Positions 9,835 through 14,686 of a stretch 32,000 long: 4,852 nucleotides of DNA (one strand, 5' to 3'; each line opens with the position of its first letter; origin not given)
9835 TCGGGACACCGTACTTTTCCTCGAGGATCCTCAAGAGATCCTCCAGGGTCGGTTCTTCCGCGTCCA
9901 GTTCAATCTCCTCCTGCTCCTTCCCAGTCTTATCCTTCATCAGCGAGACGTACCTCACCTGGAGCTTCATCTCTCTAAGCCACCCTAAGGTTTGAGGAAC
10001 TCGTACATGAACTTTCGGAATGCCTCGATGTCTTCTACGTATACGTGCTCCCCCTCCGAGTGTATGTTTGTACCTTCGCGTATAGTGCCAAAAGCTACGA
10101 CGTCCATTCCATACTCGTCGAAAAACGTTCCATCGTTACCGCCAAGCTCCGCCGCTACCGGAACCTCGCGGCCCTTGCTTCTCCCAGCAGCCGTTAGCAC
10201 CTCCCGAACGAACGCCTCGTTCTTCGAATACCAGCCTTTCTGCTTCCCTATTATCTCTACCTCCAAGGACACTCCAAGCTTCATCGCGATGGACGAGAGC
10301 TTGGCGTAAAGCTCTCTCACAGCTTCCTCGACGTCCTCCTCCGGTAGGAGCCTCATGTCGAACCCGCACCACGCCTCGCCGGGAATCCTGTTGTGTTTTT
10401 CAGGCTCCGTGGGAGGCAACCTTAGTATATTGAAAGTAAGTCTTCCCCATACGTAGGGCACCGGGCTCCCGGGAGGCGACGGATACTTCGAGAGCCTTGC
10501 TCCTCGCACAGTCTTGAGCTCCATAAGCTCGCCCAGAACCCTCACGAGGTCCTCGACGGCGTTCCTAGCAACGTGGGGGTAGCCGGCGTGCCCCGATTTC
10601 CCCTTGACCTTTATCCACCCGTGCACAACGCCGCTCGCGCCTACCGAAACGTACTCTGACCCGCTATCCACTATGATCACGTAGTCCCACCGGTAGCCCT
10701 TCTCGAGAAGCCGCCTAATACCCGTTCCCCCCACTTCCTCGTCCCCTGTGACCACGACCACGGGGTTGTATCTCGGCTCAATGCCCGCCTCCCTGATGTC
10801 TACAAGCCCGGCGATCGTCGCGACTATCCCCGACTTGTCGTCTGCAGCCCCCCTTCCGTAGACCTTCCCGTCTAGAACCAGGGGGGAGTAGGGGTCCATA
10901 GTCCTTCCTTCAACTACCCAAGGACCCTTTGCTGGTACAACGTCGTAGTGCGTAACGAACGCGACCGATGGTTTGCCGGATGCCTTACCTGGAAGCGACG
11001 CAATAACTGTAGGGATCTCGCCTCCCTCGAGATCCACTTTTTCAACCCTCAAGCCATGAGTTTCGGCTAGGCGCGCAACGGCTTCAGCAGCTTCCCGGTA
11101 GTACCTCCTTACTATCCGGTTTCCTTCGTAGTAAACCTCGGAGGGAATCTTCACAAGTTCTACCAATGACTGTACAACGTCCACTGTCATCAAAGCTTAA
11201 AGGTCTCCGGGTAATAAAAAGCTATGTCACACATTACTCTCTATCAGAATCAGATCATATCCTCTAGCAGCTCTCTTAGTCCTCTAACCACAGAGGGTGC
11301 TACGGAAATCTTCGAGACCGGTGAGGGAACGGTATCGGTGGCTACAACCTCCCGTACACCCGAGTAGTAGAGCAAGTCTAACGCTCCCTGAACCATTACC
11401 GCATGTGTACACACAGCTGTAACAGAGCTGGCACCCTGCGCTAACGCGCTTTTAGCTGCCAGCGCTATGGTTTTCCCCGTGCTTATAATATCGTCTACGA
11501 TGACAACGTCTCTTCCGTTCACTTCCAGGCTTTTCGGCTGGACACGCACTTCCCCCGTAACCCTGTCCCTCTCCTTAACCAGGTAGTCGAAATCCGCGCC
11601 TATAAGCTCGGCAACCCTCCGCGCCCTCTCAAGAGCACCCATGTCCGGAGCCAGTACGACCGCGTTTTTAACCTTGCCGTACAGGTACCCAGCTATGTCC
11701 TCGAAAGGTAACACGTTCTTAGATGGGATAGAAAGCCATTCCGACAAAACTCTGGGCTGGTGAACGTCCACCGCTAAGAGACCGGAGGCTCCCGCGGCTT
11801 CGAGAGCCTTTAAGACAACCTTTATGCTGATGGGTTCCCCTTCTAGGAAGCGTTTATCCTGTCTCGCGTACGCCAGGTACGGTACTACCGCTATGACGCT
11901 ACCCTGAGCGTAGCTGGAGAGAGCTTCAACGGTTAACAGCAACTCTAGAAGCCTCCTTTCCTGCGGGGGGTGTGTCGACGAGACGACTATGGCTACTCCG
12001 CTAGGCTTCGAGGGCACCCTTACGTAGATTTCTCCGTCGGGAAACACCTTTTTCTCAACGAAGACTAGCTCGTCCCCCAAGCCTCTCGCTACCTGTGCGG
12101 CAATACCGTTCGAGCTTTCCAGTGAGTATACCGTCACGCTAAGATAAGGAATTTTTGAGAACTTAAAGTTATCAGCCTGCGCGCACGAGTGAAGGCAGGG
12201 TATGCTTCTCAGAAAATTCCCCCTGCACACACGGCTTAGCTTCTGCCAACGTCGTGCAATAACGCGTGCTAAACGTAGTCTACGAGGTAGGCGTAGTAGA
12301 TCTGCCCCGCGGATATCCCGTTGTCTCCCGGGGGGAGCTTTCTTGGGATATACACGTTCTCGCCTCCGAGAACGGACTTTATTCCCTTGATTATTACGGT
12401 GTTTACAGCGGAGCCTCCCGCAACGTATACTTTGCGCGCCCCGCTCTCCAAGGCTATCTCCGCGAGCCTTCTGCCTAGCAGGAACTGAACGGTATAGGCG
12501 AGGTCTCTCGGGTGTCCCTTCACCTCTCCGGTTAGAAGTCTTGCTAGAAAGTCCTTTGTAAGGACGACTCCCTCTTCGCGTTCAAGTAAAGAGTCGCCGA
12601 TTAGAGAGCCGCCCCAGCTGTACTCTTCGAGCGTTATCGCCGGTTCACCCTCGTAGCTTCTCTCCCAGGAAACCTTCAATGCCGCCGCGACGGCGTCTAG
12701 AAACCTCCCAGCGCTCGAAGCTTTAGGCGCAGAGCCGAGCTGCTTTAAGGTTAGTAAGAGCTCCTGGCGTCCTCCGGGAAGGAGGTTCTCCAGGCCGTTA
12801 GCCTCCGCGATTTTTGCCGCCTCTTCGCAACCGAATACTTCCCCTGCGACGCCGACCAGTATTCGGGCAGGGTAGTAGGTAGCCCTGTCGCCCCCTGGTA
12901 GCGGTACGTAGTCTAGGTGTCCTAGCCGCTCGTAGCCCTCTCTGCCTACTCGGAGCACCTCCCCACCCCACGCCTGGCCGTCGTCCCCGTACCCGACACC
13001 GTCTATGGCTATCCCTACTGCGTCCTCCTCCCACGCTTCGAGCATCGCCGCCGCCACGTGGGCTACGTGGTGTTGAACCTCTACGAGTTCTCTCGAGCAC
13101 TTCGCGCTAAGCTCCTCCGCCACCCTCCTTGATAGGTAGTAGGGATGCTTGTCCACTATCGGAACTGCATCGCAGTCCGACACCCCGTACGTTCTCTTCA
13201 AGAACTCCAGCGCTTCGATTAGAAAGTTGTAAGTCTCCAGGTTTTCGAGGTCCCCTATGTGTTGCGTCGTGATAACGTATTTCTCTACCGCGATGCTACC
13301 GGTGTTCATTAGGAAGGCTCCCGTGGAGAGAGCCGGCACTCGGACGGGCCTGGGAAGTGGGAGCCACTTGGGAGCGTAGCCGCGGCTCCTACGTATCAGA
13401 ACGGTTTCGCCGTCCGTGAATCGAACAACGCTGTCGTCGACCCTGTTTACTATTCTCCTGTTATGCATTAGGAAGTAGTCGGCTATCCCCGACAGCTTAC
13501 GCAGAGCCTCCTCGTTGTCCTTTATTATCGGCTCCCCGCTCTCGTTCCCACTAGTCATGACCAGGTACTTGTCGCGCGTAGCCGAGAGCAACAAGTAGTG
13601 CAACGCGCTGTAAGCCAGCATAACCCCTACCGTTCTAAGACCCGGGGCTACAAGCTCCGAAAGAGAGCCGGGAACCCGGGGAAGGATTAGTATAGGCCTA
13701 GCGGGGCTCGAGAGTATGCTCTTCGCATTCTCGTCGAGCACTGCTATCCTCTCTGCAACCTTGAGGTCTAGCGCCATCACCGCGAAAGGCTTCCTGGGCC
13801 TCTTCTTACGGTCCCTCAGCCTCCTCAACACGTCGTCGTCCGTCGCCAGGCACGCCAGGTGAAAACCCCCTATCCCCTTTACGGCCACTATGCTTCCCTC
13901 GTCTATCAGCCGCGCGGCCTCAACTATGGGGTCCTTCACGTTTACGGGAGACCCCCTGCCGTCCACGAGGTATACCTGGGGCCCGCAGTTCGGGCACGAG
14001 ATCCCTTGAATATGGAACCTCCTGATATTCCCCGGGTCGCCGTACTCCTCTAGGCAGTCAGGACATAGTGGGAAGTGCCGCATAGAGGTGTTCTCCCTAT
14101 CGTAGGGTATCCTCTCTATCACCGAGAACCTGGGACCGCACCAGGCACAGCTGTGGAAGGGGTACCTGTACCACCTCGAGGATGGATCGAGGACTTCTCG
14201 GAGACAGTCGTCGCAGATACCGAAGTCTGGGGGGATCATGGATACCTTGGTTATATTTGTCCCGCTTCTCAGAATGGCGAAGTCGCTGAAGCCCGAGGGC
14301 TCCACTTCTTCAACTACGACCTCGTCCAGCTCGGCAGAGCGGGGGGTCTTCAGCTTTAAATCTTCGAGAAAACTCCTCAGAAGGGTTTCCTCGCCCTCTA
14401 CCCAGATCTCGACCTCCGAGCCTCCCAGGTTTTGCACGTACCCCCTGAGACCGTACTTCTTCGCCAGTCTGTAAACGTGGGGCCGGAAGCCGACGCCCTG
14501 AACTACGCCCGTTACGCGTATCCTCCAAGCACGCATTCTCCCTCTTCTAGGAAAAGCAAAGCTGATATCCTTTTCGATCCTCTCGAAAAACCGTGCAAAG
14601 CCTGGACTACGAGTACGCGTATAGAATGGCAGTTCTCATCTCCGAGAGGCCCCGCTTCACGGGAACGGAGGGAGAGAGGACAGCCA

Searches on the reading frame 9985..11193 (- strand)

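Call 13: search_protein_families(library=pfam, proteins=[window:9985-11193:-])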
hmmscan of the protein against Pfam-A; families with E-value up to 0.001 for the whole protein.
window:9985-11193:- (402 aa): 3 families
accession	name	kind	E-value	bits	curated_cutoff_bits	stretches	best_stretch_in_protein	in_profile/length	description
PF01546.33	Peptidase_M20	-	6.7e-28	98.4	24.6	1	79-400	2-204/206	Peptidase family M20/M25/M40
PF07687.19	M20_dimer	-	1.1e-19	70.8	21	1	185-302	2-102/107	Peptidase dimerisation domain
PF04389.22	Peptidase_M28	-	3.2e-06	27.5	21.3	1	63-163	2-77/193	Peptidase family M28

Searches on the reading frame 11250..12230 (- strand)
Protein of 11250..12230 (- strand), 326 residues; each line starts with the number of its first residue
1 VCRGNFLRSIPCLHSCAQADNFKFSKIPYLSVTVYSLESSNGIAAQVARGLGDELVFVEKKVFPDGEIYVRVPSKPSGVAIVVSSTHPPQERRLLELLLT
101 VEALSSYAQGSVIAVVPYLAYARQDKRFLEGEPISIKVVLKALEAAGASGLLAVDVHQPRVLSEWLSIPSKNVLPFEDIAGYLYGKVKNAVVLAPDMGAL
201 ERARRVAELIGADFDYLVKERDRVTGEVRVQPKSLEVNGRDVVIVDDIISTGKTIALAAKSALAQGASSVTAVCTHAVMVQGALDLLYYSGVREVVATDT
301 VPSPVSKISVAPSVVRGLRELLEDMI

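Call 13: search_protein_families(library=pfam, proteins=[window:11250-12230:-])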
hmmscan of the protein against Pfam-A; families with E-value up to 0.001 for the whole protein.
window:11250-12230:- (326 aa): 3 families
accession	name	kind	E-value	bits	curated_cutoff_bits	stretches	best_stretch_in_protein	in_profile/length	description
PF13793.12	Pribosyltran_N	-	3.6e-26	91.8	25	1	33-147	2-117/117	N-terminal domain of ribose phosphate pyrophosphokinase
PF00156.33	Pribosyltran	-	8.5e-14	51.6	26.3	1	187-293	28-141/158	Phosphoribosyl transferase domain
PF14572.12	Pribosyl_synth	-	1.3e-09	38.7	27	1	236-309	80-153/184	Phosphoribosyl synthetase-associated domain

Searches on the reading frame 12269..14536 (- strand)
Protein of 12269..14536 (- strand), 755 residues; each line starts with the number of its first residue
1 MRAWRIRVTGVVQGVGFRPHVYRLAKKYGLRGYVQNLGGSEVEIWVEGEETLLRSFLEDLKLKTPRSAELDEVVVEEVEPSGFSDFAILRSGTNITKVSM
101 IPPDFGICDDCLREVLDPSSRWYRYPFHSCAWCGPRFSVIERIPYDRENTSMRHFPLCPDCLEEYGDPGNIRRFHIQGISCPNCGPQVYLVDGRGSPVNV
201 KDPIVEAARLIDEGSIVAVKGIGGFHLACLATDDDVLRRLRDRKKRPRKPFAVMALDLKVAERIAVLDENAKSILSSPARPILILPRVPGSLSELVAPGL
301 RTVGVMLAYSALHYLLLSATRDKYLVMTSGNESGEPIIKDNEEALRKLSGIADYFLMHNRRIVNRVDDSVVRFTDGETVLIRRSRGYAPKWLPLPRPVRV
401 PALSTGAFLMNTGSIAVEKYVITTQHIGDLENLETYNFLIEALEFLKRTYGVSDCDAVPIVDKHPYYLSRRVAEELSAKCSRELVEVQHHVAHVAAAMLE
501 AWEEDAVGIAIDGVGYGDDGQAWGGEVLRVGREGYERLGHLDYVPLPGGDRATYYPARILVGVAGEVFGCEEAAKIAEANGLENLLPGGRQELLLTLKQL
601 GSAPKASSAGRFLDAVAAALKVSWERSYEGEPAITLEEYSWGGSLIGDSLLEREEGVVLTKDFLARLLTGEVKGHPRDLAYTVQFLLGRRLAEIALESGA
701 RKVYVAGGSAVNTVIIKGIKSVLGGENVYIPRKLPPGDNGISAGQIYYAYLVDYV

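Call 13: search_protein_families(library=pfam, proteins=[window:12269-14536:-])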
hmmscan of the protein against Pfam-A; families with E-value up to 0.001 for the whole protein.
window:12269-14536:- (755 aa): 5 families
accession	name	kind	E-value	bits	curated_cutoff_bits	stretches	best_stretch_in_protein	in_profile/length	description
PF22521.2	HypF_C_2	-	1.8e-53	182.3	27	1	508-745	1-241/241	Carbamoyltransferase, Kae1-like Domain, second subdomain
PF01300.24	Sua5_yciO_yrdC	-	1.2e-42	145.9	25.1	1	210-384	2-178/178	Telomere recombination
PF07503.17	zf-HYPF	-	1.5e-31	108.3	23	2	157-191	1-34/34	HypF finger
PF17788.7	HypF_C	-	6.3e-24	85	23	1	401-500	5-99/99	HypF Kae1-like domain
PF00708.24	Acylphosphatase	-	9.2e-22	77.6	22.5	1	4-88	1-85/85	Acylphosphatase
